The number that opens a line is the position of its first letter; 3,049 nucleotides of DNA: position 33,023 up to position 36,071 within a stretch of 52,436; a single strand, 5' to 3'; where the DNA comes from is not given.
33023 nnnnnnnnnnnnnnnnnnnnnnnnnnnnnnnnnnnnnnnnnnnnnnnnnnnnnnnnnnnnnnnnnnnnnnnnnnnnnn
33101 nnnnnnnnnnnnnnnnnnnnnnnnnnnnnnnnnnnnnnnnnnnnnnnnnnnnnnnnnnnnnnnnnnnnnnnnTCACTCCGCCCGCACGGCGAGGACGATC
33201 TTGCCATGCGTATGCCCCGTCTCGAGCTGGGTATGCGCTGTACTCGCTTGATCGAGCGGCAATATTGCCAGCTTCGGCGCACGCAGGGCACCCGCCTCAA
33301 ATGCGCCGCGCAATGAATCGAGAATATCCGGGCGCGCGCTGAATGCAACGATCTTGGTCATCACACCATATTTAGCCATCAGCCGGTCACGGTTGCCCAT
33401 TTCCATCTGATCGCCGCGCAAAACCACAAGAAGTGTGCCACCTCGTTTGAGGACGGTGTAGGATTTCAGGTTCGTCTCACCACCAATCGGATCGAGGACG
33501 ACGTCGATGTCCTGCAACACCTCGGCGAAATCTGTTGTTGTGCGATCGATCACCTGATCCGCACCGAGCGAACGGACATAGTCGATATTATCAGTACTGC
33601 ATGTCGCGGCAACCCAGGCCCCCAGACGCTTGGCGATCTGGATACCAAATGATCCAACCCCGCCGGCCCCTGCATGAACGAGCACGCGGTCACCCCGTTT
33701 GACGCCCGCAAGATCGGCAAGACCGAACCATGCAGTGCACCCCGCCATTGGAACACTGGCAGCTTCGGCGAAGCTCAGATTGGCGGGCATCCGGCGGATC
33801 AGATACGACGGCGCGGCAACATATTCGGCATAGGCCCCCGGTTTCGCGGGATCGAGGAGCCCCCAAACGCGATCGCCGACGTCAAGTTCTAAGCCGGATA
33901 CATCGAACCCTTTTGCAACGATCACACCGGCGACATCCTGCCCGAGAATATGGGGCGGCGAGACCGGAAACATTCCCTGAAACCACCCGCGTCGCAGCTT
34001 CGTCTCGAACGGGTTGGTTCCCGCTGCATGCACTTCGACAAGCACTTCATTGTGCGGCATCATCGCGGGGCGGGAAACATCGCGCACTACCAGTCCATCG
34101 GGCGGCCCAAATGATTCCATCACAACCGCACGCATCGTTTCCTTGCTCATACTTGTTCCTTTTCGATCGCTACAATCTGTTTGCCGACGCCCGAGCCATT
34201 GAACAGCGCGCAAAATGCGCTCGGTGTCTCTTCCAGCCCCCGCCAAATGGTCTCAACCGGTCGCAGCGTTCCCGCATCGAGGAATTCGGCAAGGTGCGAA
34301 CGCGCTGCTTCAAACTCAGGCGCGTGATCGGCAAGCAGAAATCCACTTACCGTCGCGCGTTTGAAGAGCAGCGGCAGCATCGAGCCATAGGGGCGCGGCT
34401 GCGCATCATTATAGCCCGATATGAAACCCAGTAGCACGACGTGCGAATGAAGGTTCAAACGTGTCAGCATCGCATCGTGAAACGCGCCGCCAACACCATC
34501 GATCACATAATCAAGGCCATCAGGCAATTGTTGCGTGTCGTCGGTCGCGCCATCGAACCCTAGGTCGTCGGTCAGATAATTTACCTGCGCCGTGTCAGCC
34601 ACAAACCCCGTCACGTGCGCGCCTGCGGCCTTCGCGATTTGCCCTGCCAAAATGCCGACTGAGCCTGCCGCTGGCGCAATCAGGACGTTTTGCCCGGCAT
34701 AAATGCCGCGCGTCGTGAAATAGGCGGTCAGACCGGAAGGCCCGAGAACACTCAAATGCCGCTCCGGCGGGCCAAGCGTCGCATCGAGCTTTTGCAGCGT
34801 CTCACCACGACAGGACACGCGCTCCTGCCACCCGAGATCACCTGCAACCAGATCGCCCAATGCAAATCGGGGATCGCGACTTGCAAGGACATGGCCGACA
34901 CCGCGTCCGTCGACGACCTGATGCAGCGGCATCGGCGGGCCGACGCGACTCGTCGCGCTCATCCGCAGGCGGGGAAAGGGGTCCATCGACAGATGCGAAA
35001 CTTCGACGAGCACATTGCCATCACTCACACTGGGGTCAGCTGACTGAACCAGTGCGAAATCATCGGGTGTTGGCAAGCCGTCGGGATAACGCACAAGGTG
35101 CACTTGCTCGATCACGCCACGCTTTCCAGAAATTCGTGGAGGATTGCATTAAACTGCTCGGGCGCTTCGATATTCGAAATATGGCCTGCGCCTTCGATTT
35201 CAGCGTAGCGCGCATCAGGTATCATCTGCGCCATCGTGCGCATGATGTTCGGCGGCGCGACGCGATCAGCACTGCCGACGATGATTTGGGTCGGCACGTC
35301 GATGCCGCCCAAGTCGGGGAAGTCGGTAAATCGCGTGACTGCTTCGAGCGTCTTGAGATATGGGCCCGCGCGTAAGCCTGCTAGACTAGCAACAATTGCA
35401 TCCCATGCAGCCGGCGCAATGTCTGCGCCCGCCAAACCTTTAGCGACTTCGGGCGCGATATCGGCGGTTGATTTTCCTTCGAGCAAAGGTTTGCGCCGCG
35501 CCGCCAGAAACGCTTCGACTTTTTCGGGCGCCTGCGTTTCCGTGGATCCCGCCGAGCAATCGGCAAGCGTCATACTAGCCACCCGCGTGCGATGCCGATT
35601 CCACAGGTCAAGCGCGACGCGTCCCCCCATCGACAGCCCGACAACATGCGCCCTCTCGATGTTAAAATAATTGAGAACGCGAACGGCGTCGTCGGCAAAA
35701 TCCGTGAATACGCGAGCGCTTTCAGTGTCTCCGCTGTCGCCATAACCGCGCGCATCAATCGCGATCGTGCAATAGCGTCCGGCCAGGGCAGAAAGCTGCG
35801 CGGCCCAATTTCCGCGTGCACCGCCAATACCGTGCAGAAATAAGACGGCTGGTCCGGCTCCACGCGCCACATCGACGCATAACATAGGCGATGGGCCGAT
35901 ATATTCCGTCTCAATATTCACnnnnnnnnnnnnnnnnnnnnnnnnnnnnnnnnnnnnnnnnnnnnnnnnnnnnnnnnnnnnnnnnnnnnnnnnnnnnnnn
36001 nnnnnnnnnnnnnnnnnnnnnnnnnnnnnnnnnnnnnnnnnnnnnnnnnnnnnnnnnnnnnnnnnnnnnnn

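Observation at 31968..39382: NicX-type ring-cleavage dioxygenase in a non-canonical seven-gene operon: candidate new N-heterocycle/hydroquinone pathway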

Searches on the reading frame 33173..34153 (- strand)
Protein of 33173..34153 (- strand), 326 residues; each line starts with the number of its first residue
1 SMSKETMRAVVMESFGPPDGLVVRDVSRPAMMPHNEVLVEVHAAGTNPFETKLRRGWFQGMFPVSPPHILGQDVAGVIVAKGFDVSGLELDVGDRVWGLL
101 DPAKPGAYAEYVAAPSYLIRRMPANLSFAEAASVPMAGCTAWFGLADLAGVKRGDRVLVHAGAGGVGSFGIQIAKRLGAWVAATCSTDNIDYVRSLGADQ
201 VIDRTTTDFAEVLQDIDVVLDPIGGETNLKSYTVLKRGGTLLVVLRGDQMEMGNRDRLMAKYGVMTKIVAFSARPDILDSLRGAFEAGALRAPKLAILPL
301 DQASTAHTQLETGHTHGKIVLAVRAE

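Call 4: search_protein_families(library=pfam, proteins=[window:33173-34153:-])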
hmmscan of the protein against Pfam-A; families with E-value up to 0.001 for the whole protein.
window:33173-34153:- (326 aa): 4 families
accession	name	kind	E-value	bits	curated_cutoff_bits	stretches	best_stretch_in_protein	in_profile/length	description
PF13602.12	ADH_zinc_N_2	-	1.1e-22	81.8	27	1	196-321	1-134/134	Zinc-binding dehydrogenase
PF00107.32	ADH_zinc_N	-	9e-14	52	31.8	1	165-244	1-88/129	Zinc-binding dehydrogenase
PF08240.17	ADH_N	-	3.5e-13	50.1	23.5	1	35-122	3-102/104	Alcohol dehydrogenase GroES-like domain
PF01262.27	AlaDh_PNT_C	-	0.00019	21.4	23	1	148-220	23-97/214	Alanine dehydrogenase/PNT, C-terminal domain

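Call 5: search_protein_families(library=ncbifam, proteins=[window:33173-34153:-], max_evalue=0.01)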
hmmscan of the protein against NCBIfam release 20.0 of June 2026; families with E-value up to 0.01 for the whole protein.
window:33173-34153:- (326 aa): 24 families
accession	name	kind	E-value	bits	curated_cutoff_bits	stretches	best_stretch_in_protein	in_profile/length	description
TIGR02824.1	quinone_pig3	subfamily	1.8e-55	188.3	296.8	1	7-322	1-324/325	putative NAD(P)H quinone oxidoreductase, PIG3 family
TIGR02817.1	adh_fam_1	subfamily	1.1e-33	117.1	284.05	1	21-216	17-212/336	zinc-binding alcohol dehydrogenase family protein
NF041183.1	Pks2_ls1_myc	equivalog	1.6e-32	111.4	2400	1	37-323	1435-1729/2086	sulfolipid-1 biosynthesis phthioceranic/hydroxyphthioceranic acid synthase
NF008024.0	PRK10754.1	subfamily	8.6e-26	90.7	348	1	12-242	7-236/327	NADPH:quinone reductase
NF010344.0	PRK13771.1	subfamily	1e-24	87.1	349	2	105-321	115-331/334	putative alcohol dehydrogenase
TIGR02823.1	oxido_YhdH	subfamily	1.4e-22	80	297.25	1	31-322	23-323/324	acrylyl-CoA reductase family protein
TIGR01751.1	crot-CoA-red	equivalog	1.6e-22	79.8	378.55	1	94-217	130-254/398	crotonyl-CoA carboxylase/reductase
NF041172.1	AcrlCoa_red_Thmprot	equivalog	5.4e-21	74.9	500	1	106-321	116-332/334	acryloyl-CoA reductase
NF058644.1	CurcmRedCuraProt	equivalog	2.7e-15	56.3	440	1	124-226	113-221/336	NADPH-dependent curcumin/dihydrocurcumin reductase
NF047908.1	AldhRedAhr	equivalog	4.7e-15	55.3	470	1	104-321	118-333/335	NADPH-dependent aldehyde reductase Ahr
TIGR02825.1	B4_12hDH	equivalog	9.2e-15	54.9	579.85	1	127-228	115-222/327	leukotriene B4 12-hydroxydehydrogenase/15-oxo-prostaglandin 13-reductase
NF051456.1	acrylyl_AcuI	equivalog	1.4e-14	53.7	440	1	30-240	23-237/325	acrylyl-CoA reductase (NADPH)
NF003808.0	PRK05396.1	equivalog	8.1e-13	48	380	2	104-220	117-237/341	L-threonine 3-dehydrogenase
NF006940.0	PRK09422.1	equivalog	2.2e-12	46.6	344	1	106-324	115-336/338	alcohol dehydrogenase AdhP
TIGR00692.1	tdh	equivalog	2.4e-11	43.3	458.35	1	104-216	115-225/340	L-threonine 3-dehydrogenase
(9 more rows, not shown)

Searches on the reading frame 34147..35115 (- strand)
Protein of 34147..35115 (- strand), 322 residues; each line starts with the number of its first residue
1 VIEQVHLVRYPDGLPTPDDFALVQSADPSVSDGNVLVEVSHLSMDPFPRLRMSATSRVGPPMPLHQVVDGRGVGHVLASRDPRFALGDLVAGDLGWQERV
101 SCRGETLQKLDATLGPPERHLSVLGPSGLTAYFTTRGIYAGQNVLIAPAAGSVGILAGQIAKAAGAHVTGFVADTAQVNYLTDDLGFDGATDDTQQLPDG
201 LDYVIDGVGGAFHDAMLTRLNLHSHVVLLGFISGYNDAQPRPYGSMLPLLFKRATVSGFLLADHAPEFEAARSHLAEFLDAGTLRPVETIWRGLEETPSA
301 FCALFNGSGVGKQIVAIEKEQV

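Call 4: search_protein_families(library=pfam, proteins=[window:34147-35115:-])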
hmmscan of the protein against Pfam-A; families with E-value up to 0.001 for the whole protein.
window:34147-35115:- (322 aa): 3 families
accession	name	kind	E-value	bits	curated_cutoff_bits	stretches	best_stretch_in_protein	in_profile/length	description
PF16884.10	ADH_N_2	-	2.7e-28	98.4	31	1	4-110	2-108/108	N-terminal domain of oxidoreductase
PF00107.32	ADH_zinc_N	-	2.6e-11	44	31.8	1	153-273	2-125/129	Zinc-binding dehydrogenase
PF13602.12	ADH_zinc_N_2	-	2.3e-05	25.8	27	1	188-315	8-134/134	Zinc-binding dehydrogenase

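Call 5: search_protein_families(library=ncbifam, proteins=[window:34147-35115:-], max_evalue=0.01)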
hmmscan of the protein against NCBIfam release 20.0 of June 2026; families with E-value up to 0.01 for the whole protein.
window:34147-35115:- (322 aa): 10 families
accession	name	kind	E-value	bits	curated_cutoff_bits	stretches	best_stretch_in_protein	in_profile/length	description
NF058644.1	CurcmRedCuraProt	equivalog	5.9e-63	213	440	1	4-319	2-335/336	NADPH-dependent curcumin/dihydrocurcumin reductase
TIGR02825.1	B4_12hDH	equivalog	5.4e-35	121.3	579.85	1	9-315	10-326/327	leukotriene B4 12-hydroxydehydrogenase/15-oxo-prostaglandin 13-reductase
TIGR02824.1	quinone_pig3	subfamily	1.6e-11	43.8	296.8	1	133-314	132-322/325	putative NAD(P)H quinone oxidoreductase, PIG3 family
TIGR02823.1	oxido_YhdH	subfamily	4e-10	39.1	297.25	1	28-317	22-324/324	acrylyl-CoA reductase family protein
NF010344.0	PRK13771.1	subfamily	1.1e-09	37.7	349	1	136-316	158-332/334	putative alcohol dehydrogenase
NF041172.1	AcrlCoa_red_Thmprot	equivalog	2.5e-08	33.2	500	1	136-312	158-329/334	acryloyl-CoA reductase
TIGR01751.1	crot-CoA-red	equivalog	7.9e-05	21.5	378.55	1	138-191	187-239/398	crotonyl-CoA carboxylase/reductase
NF008024.0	PRK10754.1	subfamily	0.0002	20.5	348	1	128-176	125-176/327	NADPH:quinone reductase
TIGR01202.1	bchC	equivalog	0.00023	20.4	291.25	1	97-232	104-233/308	chlorophyll synthesis pathway protein BchC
NF051456.1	acrylyl_AcuI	equivalog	0.00037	19.4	440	1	26-189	21-194/325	acrylyl-CoA reductase (NADPH)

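Call 34: search_solved_structures(query=window:34147-35115:-, max_evalue=1e-20)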
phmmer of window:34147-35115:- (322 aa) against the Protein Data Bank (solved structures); distinct sequences matched with E-value up to 1e-20: 24.
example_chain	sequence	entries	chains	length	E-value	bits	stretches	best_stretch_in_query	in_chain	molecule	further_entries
4b7c_A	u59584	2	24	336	4.6e-53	183.7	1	4-315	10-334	PROBABLE OXIDOREDUCTASE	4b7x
5zxn_A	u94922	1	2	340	3.2e-43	151.4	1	4-317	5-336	NADP-dependent oxidoreductase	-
5zxu_A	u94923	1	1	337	1.2e-42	149.5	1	4-316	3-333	NADP-dependent oxidoreductase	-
6yux_A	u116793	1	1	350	4.5e-41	144.3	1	4-320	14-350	Double Bond Reductase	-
4hfj_A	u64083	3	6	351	1.2e-40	142.9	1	4-320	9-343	Allyl alcohol dehydrogenase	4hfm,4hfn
6ysb_B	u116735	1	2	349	1.5e-40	142.7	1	4-320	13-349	2-alkenal reductase (NADP(+)-dependent)-like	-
4wgg_A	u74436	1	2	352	2.7e-40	141.8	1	10-321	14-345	Double Bond Reductase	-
4mkr_A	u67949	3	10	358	2.9e-40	141.7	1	10-321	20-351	Zingiber officinale double bond reductase | Double Bond Reductase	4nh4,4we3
6ytz_A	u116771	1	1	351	3e-40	141.7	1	4-320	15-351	Double Bond Reductase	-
2j3h_A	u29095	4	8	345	3.3e-40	141.5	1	3-320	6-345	NADP-DEPENDENT OXIDOREDUCTASE P1 | NADPH-dependent oxidoreductase 2-alkenal reductase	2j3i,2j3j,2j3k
7e4d_A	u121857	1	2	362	4.4e-40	141.1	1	4-318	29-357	Double Bond Reductase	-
2vna_A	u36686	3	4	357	7.3e-39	137.1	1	12-320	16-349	PROSTAGLANDIN REDUCTASE 2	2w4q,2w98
2zb4_A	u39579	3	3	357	7.8e-39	137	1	12-320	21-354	Prostaglandin reductase 2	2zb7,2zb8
7vr2_A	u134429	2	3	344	2.2e-38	135.5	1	7-318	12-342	(-)-pulegone reductase PR1292 from Nepeta tenuifolia | (-)-pulegone reductase PR1294 from Nepeta tenuifolia in complex with NADPH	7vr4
6eow_A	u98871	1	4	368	3.5e-38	134.8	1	8-320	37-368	Ketone/zingerone synthase 1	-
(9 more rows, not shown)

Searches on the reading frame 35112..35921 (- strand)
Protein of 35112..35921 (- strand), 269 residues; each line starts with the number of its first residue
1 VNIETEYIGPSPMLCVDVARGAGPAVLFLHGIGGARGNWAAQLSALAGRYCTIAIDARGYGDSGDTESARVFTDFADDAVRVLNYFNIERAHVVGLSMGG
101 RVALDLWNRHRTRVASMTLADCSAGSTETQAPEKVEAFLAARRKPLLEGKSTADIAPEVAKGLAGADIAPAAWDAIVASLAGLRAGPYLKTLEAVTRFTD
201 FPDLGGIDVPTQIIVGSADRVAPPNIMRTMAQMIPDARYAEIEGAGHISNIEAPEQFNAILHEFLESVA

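Call 4: search_protein_families(library=pfam, proteins=[window:35112-35921:-])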
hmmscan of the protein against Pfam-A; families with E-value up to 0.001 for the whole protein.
window:35112-35921:- (269 aa): 3 families
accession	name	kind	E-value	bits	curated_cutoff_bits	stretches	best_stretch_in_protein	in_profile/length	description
PF00561.26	Abhydrolase_1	-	1.1e-28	101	25.8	1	24-254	1-245/245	alpha/beta hydrolase fold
PF12697.13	Abhydrolase_6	-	3.8e-25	90.3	26.3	1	26-259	1-216/217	Alpha/beta hydrolase family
PF12146.15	Hydrolase_4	-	2.4e-13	50.4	27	1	25-247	6-232/239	Serine aminopeptidase, S33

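Call 5: search_protein_families(library=ncbifam, proteins=[window:35112-35921:-], max_evalue=0.01)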
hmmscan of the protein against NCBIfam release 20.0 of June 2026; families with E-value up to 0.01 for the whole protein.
window:35112-35921:- (269 aa): 35 families (the best 25 are shown)
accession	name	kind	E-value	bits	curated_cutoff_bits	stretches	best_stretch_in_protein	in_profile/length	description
TIGR02427.1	protocat_pcaD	equivalog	5.5e-39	134.1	255.85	1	20-266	10-251/251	3-oxoadipate enol-lactonase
NF051488.1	bifunc_PcaDC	exception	2.1e-37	129.1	390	1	23-267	12-252/375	bifunctional 3-oxoadipate enol-lactonase/4-carboxymuconolactone decarboxylase PcaDC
NF051487.1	bifunc_PcaCD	exception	7.4e-31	107.6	430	1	24-266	173-412/413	bifunctional 4-carboxymuconolactone decarboxylase/3-oxoadipate enol-lactonase PcaCD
NF011457.0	PRK14875.1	equivalog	8.3e-30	104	307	1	16-266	125-370/372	acetoin dehydrogenase dihydrolipoyllysine-residue acetyltransferase subunit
TIGR03695.1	menH_SHCHC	equivalog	4e-25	88.7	208.55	2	24-130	3-112/252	2-succinyl-6-hydroxy-2,4-cyclohexadiene-1-carboxylate synthase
TIGR03611.1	RutD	equivalog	7.6e-25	87.7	238.5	2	23-120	13-111/258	pyrimidine utilization protein D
TIGR03056.1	bchO_mg_che_rel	equivalog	3.9e-21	75.3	172.55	2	8-108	13-114/278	alpha/beta fold hydrolase BchO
NF045632.1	hydroxlase_HsaD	equivalog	3.8e-20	72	400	2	18-136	29-151/290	4,5:9,10-diseco-3-hydroxy-5,9,17-trioxoandrosta-1(10),2-diene-4-oate hydrolase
NF050089.1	i_nPHAscl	equivalog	4.4e-20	71.9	300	2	22-121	17-116/288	intracellular short-chain-length polyhydroxyalkanoate depolymerase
NF052610.1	macro_16_ester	equivalog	9.1e-19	67.9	420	1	24-130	24-135/281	alpha/beta fold macrolide esterase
TIGR02240.1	PHA_depoly_arom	equivalog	7.2e-16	58.3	250.6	1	26-266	28-264/276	poly(3-hydroxyalkanoate) depolymerase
NF053693.1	esterase_mleCBF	exception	1.1e-15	57.8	564.5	1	23-129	23-134/279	CBF family alpha/beta fold macrolide esterase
TIGR01738.1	bioH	equivalog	1.7e-15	57.3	206.95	1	23-264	3-244/245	pimeloyl-ACP methyl ester esterase BioH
NF053683.1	esterase_mleBRB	exception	2.3e-15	56.9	585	1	21-124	21-129/280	BRB family alpha/beta fold macrolide esterase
NF041759.1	mac_hydro_EstT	equivalog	8.3e-15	54.7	450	1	23-137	22-142/278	macrolide hydrolase EstT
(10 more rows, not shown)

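Call 32: search_solved_structures(query=window:35112-35921:-, max_evalue=1e-10)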
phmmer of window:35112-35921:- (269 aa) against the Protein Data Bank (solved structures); distinct sequences matched with E-value up to 1e-10: 40.
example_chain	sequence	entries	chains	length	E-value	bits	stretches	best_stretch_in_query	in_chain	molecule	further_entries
4uhh_A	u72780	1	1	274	4.6e-22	81.9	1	20-268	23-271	ESTERASE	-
4uhc_A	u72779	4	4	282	5.1e-22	81.8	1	20-268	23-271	ESTERASE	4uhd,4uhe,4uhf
2xua_A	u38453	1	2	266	1.3e-20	77.2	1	20-265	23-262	3-OXOADIPATE ENOL-LACTONASE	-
3e3a_A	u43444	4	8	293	9.8e-19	71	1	20-268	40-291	POSSIBLE PEROXIDASE BPOC | putative Bromoperoxidase | protein Rv0554, putative Bromoperoxidase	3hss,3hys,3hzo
7ld8_A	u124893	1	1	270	1.4e-18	70.5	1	20-268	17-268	Putative non-heme bromoperoxidase BpoC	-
6eb3_A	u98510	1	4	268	2e-18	70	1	20-266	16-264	Est1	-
8v16_C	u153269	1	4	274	2.2e-18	69.9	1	20-266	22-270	Esterase 1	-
5egn_A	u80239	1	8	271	6.7e-18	68.3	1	20-266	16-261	Esterase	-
3hi4_A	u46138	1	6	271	1.6e-17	67.1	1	21-265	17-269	Arylesterase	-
3hea_A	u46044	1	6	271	1.6e-17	67.1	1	21-265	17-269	Arylesterase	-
6i8w_A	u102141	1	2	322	1.8e-17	66.9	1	22-268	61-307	Alpha/beta fold hydrolase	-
1va4_A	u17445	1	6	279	2.7e-17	66.3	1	21-265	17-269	Arylesterase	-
3t4u_A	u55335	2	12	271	2.7e-17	66.3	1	21-265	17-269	Arylesterase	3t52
3ia2_A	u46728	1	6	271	2.8e-17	66.2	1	21-265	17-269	Arylesterase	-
8pi1_A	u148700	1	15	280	3.2e-17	66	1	21-265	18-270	Arylesterase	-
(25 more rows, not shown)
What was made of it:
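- On Maleamate pathway gene cluster (nicX-nicD-nicF-nicE with nicAB/nicC or equivalents): Its best family hits are PcaD-like and esterase-like, all below cut-off (calls 5, 32).
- On Meta-cleavage-product (C-C) hydrolases (MhpC/BphD/HsaD): CumD 53 bits in PDB (call 32).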
